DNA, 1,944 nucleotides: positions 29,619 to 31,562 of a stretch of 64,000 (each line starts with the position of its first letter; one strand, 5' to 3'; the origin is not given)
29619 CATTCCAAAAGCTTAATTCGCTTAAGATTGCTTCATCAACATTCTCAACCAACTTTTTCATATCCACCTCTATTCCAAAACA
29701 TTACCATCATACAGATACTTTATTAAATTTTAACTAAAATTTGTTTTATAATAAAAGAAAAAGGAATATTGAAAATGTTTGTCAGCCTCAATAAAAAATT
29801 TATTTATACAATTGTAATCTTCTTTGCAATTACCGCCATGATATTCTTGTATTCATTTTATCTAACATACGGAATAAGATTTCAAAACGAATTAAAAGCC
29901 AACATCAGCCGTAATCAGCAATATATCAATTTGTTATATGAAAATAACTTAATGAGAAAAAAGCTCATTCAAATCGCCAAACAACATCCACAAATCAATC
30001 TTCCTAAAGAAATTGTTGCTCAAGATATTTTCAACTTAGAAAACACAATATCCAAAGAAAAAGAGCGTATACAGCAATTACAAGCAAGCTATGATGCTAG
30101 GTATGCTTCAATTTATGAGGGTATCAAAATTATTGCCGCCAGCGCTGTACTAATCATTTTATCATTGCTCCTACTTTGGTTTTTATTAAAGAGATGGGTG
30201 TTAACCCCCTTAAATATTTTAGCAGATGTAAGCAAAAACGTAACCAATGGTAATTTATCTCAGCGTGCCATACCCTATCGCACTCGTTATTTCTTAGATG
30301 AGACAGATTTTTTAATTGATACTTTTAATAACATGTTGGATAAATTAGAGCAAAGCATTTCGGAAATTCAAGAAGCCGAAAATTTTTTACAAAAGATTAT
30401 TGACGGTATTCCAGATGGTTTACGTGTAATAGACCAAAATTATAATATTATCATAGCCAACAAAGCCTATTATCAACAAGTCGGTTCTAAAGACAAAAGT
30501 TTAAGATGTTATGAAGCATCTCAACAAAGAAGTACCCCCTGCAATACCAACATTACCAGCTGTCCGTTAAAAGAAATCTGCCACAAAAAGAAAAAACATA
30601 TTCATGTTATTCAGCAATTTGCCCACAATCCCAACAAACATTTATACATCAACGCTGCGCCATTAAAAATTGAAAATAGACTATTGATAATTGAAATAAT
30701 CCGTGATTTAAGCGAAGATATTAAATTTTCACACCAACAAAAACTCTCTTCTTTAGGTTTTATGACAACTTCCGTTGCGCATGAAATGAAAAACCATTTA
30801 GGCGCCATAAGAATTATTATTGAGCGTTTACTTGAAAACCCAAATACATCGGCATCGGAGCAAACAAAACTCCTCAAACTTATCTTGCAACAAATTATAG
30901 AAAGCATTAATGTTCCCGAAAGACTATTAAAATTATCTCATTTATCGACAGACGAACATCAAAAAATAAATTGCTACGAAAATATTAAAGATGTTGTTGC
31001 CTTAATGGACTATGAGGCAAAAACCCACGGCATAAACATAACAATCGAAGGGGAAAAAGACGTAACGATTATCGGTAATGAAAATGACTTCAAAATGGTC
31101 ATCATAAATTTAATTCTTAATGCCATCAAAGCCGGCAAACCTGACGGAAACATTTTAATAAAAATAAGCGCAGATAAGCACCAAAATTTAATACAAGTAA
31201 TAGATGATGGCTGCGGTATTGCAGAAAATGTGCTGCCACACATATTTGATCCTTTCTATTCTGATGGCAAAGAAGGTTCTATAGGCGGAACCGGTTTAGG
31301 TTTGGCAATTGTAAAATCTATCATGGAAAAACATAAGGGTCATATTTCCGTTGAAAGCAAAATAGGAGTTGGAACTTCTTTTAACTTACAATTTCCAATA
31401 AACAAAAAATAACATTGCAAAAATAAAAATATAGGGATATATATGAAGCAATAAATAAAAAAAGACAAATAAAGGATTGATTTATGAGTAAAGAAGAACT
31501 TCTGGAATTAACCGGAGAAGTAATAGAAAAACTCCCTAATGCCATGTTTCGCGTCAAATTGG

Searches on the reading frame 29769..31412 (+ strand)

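Call 22: search_protein_families(library=pfam, proteins=[window:29769-31412:+], max_evalue=0.001)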
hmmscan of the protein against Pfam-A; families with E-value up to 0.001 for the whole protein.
window:29769-31412:+ (547 aa): 4 families
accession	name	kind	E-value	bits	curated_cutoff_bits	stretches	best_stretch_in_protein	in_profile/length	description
PF02518.31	HATPase_c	-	9.9e-29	100.5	26.4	1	437-544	2-109/111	Histidine kinase-, DNA gyrase B-, and HSP90-like ATPase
PF00672.30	HAMP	-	9.5e-08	32.7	25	1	140-195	2-53/53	HAMP domain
PF13188.13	PAS_8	-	0.0004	20.6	21.8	0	205-253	1-49/65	PAS domain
PF00512.31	HisKA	-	0.00062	20.2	26.9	0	330-390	3-61/66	His Kinase A (phospho-acceptor) domain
